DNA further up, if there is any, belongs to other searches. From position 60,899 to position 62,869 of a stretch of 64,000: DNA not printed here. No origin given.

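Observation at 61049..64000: Unassigned AT-rich cassette of three overlapping genes: J-domain/SWIM/zinc-ribbon protein, multi-zinc-ribbon protein and RhuM-like protein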

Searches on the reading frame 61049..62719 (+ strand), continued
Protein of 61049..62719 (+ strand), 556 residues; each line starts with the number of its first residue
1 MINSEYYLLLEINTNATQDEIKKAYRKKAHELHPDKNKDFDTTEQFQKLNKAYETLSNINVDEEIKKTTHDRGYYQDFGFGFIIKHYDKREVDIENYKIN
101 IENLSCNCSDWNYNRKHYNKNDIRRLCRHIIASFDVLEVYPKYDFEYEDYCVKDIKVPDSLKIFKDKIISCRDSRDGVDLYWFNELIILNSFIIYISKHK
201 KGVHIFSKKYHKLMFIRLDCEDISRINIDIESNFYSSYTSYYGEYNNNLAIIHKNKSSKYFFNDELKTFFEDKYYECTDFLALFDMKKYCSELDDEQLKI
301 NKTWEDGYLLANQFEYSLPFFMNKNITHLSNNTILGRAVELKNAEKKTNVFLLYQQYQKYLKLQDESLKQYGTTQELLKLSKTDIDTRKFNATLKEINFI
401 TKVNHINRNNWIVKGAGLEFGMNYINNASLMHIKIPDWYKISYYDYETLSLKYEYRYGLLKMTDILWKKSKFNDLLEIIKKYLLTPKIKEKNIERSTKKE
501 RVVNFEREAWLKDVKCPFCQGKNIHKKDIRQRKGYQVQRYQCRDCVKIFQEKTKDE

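Call 30: search_protein_representatives(alignment_id=A2)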
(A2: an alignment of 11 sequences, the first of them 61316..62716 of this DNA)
Query: 11 sequences, 447 profile positions. Proteins with E-value up to 0.001 (for the whole library): 488; up to 1e-10: 77; up to 1e-30: 41. The best 150 are listed.
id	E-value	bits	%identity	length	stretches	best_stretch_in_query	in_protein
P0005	9.3e-171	585.4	-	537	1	2-446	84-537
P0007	1.8e-148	511.9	-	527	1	1-447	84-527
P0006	7.4e-147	506.6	-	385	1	73-446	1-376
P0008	1.5e-139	482.5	-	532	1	1-447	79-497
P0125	1.5e-138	479.2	-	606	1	1-446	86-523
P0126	3.1e-112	392.5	-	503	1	1-447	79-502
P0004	1.5e-108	380.3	-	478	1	1-335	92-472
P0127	1.4e-82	294.7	-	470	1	2-384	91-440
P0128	1.6e-82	294.5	-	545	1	2-446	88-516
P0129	2.5e-79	284.0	-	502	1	3-446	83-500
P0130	3.0e-77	277.1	-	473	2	248-446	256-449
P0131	3.5e-75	270.4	-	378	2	249-445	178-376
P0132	6.7e-75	269.4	-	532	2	117-445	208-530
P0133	9.9e-75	268.9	-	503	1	6-446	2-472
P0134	6.1e-72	259.7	-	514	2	162-446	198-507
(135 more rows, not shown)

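Call 32: search_protein_families(library=pfam, alignment_id=A4, max_evalue=0.001)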
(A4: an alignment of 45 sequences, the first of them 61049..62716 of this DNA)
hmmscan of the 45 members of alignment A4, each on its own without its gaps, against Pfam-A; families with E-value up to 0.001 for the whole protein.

A. member 1, window:61049-62716:+ (556 aa): 2 families
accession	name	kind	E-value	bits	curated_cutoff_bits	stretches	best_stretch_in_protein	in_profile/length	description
PF00226.36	DnaJ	-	5e-19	68.6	27.8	1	5-59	1-56/63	DnaJ domain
PF04434.22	SWIM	-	0.00084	19.3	19.6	0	92-134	3-34/38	SWIM zinc finger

B. families by the number of members that match (of 45 scanned): 13 families
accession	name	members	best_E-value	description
PF00226.36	DnaJ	18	2.6e-22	DnaJ domain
PF05129.18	Zn_ribbon_Elf1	6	5e-06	Transcription elongation factor Elf1 like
PF23451.1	Zn_ribbon_PaaD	2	0.00015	PaaD zinc beta ribbon domain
PF04434.22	SWIM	2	0.00017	SWIM zinc finger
PF07603.17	Lcl_C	1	1e-16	Lcl C-terminal domain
PF13245.12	AAA_19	1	4e-12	AAA domain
PF00580.27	UvrD-helicase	1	3.8e-11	UvrD/REP helicase N-terminal domain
PF13604.12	AAA_30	1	3.8e-07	AAA domain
PF01443.25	Viral_helicase1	1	1e-05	Viral superfamily 1 RNA helicase core domain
PF25199.1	nSTAND_NTPase5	1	0.00016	Novel STAND NTPase 5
PF08890.17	Phage_TAC_5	1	0.00062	Phage XkdN-like tail assembly chaperone protein, TAC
PF13538.12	UvrD_C_2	1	0.00063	UvrD-like helicase C-terminal domain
PF13086.12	AAA_11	1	0.00069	AAA domain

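Call 37: search_protein_families(library=phrogs, proteins=[window:61049-62716:+, L001:12427-13437:+], max_evalue=0.01)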
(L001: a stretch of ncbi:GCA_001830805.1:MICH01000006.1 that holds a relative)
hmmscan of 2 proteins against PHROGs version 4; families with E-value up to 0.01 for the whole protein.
window:61049-62716:+ (556 aa): 6 families
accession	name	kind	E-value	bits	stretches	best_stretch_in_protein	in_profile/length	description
phrog_14336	-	unknown function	9.1e-15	55.8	1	2-60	2-60/363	-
phrog_13942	-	unknown function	1.8e-07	31.8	1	10-72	21-80/336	-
phrog_9210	-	unknown function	8.7e-06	26.5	1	9-56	154-199/204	-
phrog_11153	-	unknown function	1.9e-05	25.5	1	6-57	7-58/337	-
phrog_2778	-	unknown function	2.9e-05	25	1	4-68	35-98/239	-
phrog_31004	-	unknown function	4.7e-05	24.7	1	7-58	4-56/156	-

L001:12427-13437:+ (337 aa): 2 families
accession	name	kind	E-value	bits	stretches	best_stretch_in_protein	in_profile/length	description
phrog_23341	-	unknown function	0.00031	21.3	1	36-119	17-94/252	-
phrog_30611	-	unknown function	0.0072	17.7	0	115-161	57-102/121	-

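Call 38: search_solved_structures(query=A2, max_evalue=1)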
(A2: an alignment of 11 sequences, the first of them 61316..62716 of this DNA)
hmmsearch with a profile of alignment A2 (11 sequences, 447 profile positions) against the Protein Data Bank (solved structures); distinct sequences matched with E-value up to 1: 1.
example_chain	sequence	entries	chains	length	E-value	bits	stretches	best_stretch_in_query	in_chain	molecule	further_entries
4c2m_I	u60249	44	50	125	0.45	12.8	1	353-441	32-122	DNA-DIRECTED RNA POLYMERASE I SUBUNIT RPA12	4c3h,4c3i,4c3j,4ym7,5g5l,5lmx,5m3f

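Call 43: search_protein_families(library=pfam, proteins=[L015:11656-12504:+, L015:12588-13436:+, L016:112-879:+, L016:2306-2986:+, L021:113-865:+, L021:2080-2403:+, L020:900-1601:+, L017:1496-1996:+], max_evalue=0.1)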
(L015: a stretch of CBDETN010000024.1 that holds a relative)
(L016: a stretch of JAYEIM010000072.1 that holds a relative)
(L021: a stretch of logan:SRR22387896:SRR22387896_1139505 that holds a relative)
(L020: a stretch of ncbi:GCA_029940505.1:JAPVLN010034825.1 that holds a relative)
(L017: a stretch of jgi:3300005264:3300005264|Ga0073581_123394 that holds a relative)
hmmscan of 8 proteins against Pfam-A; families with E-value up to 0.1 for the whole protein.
L015:11656-12504:+ (283 aa): 2 families
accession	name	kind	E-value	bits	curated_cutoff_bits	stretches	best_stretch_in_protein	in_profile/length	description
PF11185.13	DUF2971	-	2.3e-09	38.9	22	1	132-209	1-89/89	Protein of unknown function (DUF2971)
PF04201.20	TPD52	-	0.0085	16.8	25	1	37-104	5-68/108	Tumour protein D52 family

L015:12588-13436:+ (283 aa): 1 family
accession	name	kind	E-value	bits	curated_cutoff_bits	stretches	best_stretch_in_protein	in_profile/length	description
PF02498.22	Bro-N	-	1.2e-11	45.5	25.6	1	21-113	7-94/96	BRO family, N-terminal domain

L016:112-879:+ (256 aa): 1 family
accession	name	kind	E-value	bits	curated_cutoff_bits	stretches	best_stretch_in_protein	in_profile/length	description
PF15923.10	DUF4745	-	0.023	15.1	34.8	1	14-123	8-117/133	Domain of unknown function (DUF4745)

L016:2306-2986:+ (227 aa): 1 family
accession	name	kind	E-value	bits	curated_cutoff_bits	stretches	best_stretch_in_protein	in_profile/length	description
PF02661.23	Fic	-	1.2e-17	64.9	24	1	82-181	2-91/93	Fic/DOC family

L021:113-865:+ (251 aa): 0 families

L021:2080-2403:+ (108 aa): 2 families
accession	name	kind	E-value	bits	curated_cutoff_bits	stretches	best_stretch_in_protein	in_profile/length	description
PF21648.2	M1E1E6-like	-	0.0085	16.7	27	1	11-98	6-100/104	Integron cassette protein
PF21732.2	DUF6864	-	0.059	13.7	27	1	4-67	19-80/114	Domain of unknown function (DUF6864)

L020:900-1601:+ (234 aa): 3 families
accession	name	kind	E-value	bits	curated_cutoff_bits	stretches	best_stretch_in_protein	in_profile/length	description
PF13384.12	HTH_23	-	0.00089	19.5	24.6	1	208-234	13-39/50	Homeodomain-like domain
PF08281.18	Sigma70_r4_2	-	0.0034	17.4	25.7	1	211-233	25-47/54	Sigma-70, region 4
PF04545.22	Sigma70_r4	-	0.027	14.4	24.1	0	211-231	19-39/50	Sigma-70, region 4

L017:1496-1996:+ (167 aa): 1 family
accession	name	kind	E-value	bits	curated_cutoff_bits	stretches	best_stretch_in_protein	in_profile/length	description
PF09777.14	OSTMP1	-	0.045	13.5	25.8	1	1-59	174-233/240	Osteopetrosis-associated transmembrane protein 1 precursor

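Call 44: find_related_loci(query=A3, collection=viral_contigs, flank=10000)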
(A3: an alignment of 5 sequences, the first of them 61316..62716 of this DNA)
Query A3 (467 aa) in viral_contigs; peptide patterns used: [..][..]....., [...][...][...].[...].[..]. (x = any residue, [..] = any of these).
324 stretches matched a pattern, but none encodes a relative of the query by tblastn (E <= 1e-3).

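Call 45: find_related_loci(query=A3, collection=metagenome_contigs, flank=10000)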
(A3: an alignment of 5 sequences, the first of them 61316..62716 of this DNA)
Query A3 (467 aa) in metagenome_contigs; peptide patterns used: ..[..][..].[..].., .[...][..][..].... (x = any residue, [..] = any of these).
215 stretches matched a pattern; 14 encode a relative of the query (tblastn E <= 1e-3); 14 distinct loci.
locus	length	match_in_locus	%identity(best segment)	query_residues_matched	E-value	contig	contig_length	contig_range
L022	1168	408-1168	78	1-419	4e-60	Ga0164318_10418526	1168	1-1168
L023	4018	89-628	45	279-461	3e-45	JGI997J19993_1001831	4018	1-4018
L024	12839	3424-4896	39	8-467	3e-41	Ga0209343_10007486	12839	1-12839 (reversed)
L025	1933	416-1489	40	2-463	2e-34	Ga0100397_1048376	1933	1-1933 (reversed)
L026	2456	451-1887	39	8-463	1e-32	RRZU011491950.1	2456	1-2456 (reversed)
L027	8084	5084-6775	37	4-467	1e-32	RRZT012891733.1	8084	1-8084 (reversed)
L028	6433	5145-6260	39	2-463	3e-31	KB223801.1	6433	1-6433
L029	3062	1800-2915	39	2-463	3e-31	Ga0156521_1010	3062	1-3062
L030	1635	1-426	44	318-463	6e-30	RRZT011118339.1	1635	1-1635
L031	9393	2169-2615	41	317-466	6e-27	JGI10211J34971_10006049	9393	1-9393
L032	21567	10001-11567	37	8-463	3e-27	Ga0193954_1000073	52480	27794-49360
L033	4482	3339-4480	33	2-437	2e-14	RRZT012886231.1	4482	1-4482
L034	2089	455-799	37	345-461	1e-13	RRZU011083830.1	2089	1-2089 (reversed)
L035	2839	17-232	54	395-463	1e-10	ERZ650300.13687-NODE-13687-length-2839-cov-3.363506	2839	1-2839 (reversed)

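Call 48: predict_structure(alignment_id=A4)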
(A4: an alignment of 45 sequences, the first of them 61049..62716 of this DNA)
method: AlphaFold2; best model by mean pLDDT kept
length: 556 residues; sequences in the alignment: 45
mean_pLDDT: 77.9   pTM: 0.52
mean pLDDT of the five models: 77.9, 77.6, 77.6, 76.3, 75.3
residues with pLDDT >= 90: 238; 70-90: 153; 50-70: 73; < 50: 92
segments of 3 or more residues with pLDDT < 50: 64-88, 143-148, 222-225, 230-253, 317-347
pLDDT, mean of each block of 10 residues (from residue 1): 82 94 96 91 94 88 46 43 45 90 96 95 94 84 51 83 85 86 78 76 77 70 50 35 42 57 80 76 61 73 87 59 40 39 47 75 95 98 97 97 94 98 93 93 92 88 97 98 74 54 76 93 93 93 96 75
secondary structure, 60 per line:
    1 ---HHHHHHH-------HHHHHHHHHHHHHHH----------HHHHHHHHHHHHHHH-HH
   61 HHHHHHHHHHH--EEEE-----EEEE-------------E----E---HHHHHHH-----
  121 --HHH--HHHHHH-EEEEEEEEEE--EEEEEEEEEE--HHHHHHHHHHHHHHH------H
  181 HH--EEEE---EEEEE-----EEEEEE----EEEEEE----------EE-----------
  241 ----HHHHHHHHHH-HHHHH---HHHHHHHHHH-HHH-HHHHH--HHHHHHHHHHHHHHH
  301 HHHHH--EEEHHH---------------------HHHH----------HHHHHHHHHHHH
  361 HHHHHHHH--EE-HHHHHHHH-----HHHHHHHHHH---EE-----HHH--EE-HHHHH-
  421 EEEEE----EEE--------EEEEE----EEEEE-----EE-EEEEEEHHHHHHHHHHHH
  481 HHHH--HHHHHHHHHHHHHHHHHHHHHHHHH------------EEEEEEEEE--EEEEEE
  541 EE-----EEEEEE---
elements in order: H4-10 H18-32 H43-57 H59-71 E74-77 E83-86 H109-115 H128-133 E135-144 E147-156 H159-173 E185-188 E192-196 E202-207 E212-217 H245-254 H256-260 H264-273 H279-283 H286-305 E308-310 H335-338 H349-368 H374-381 H387-396 H415-419 E421-425 E430-432 E441-445 E450-454 E463-468 H469-484 H487-511 E524-532 E535-542 E548-553

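Call 52: fold_search(model_id=the predicted structure, library=pdb)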
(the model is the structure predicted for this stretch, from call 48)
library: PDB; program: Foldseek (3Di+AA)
matches with E <= 10: 598; with E <= 0.001: 0
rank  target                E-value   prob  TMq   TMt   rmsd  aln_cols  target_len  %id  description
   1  2m6y_MODEL_1_A        1.2e-02  1.00  0.10  0.63   3.2        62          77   47  The solution structure of the J-domain of human DnaJA1 (released 2013-06-26)
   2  4j80_A                1.3e-02  1.00  0.10  0.20   8.6        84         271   36  Thermus thermophilus DnaJ (released 2013-07-31)
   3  4j7z_A                1.4e-02  1.00  0.11  0.53  13.6        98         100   33  Thermus thermophilus DNAJ J- and G/F-DOMAINS (released 2013-07-31)
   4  2cug_MODEL_1_A        1.4e-02  1.00  0.10  0.56   4.5        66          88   45  Solution structure of the J domain of the pseudo DnaJ protein, mouse hypothetical mKIAA0962 (released 2005-11-26)
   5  2dn9_MODEL_1_A        1.5e-02  1.00  0.10  0.66   4.6        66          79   39  Solution structure of J-domain from the DnaJ homolog, human Tid1 protein (released 2006-10-25)
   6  2och                  2.4e-02  1.00  0.10  0.73   4.3        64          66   42  J-domain of dnj-12 from Caenorhabditis elegans (released 2007-01-23)
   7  4j7z_E                2.5e-02  1.00  0.10  0.52  13.6        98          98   33  Thermus thermophilus DNAJ J- and G/F-DOMAINS (released 2013-07-31)
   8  4j7z_D                2.6e-02  1.00  0.11  0.51  13.5        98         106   33  Thermus thermophilus DNAJ J- and G/F-DOMAINS (released 2013-07-31)
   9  5vso_MODEL_1_A        2.9e-02  1.00  0.10  0.67   1.7        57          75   44  NMR structure of Ydj1 J-domain, a cytosolic Hsp40 from Saccharomyces cerevisiae (released 2017-11-01)
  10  9dyv_MODEL_1_A        3.3e-02  1.00  0.10  0.44   5.3        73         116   38  Assembly and functional mechanisms of the Hsp70-Hsp40 chaperone machinery (released 2025-10-22)
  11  2ctw_MODEL_1_A        3.4e-02  1.00  0.09  0.46   1.5        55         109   42  Solution structure of J-domain from mouse DnaJ subfamily C menber 5 (released 2005-11-24)
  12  6psi_MODEL_1_A        3.6e-02  1.00  0.11  0.20   5.1        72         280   38  Structural Basis for Client Recognition and Activity of Hsp40 Chaperones (released 2019-09-18)
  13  1hdj_MODEL_1_A        4.1e-02  1.00  0.10  0.62   2.2        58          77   41  HUMAN HSP40 (HDJ-1), NMR (released 1996-11-08)
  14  4j7z_C                4.1e-02  1.00  0.10  0.49   5.4        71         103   39  Thermus thermophilus DNAJ J- and G/F-DOMAINS (released 2013-07-31)
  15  9dvi_C                4.1e-02  1.00  0.10  0.21   8.6        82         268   35  Hetero-hexameric Hsp70-Hsp40-DafA complex (released 2025-10-22)
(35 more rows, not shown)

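Call 67: fold_search(model_id=the predicted structure, library=viral)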
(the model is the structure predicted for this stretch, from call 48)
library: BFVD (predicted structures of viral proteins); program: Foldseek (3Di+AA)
matches with E <= 10: 742; with E <= 0.001: 0
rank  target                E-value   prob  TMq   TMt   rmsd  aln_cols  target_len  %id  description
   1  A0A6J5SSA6            3.4e-03  1.00  0.11  0.19  13.2       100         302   31  DnaJ domain [uncultured Caudovirales phage]
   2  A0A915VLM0            9.6e-03  1.00  0.11  0.23  13.4       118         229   28  (no name in the UniProt tables at hand)
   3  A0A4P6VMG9            1.0e-02  1.00  0.10  0.24   6.5        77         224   32  DnaJ domain protein [Mimivirus LCMiAC02]
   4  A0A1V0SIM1            1.0e-02  1.00  0.11  0.27   7.8        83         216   41  DnaJ domain protein [Klosneuvirus KNV1]
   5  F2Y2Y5                1.1e-02  1.00  0.10  0.53   4.9        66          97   36  (no name in the UniProt tables at hand)
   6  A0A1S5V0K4            1.3e-02  1.00  0.11  0.35   6.6        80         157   38  (no name in the UniProt tables at hand)
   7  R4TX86                1.6e-02  0.92  0.10  0.34  23.9       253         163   17  (no name in the UniProt tables at hand)
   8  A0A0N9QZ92            1.7e-02  0.96  0.09  0.36  19.8       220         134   14  DnaJ/HsP40 [Chrysochromulina ericina virus CeV-01B]
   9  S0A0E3                2.2e-02  1.00  0.10  0.32   5.9        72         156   36  Chaperonin DnaJ [Cellulophaga phage phi17:2]
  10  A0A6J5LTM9            2.2e-02  1.00  0.10  0.20   8.4        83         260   34  CbpA DnaJ-class molecular chaperone [uncultured Caudovirales phage]
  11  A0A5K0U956            2.6e-02  1.00  0.10  0.12   3.5        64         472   39  DnaJ domain protein [Yasminevirus sp. GU-2018]
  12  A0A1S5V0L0            2.7e-02  1.00  0.11  0.14   3.5        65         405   40  (no name in the UniProt tables at hand)
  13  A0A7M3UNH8            2.7e-02  1.00  0.11  0.24   2.6        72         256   38  J domain-containing protein [Pyramimonas orientalis virus 01B]
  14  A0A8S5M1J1            3.2e-02  1.00  0.11  0.18   5.0        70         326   41  DnaJ domain protein [Podoviridae sp. ctIi96]
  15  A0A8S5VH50            3.4e-02  1.00  0.07  0.55   2.3        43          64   30  Transcriptional regulator NrdR [Siphoviridae sp. ctNxi14]
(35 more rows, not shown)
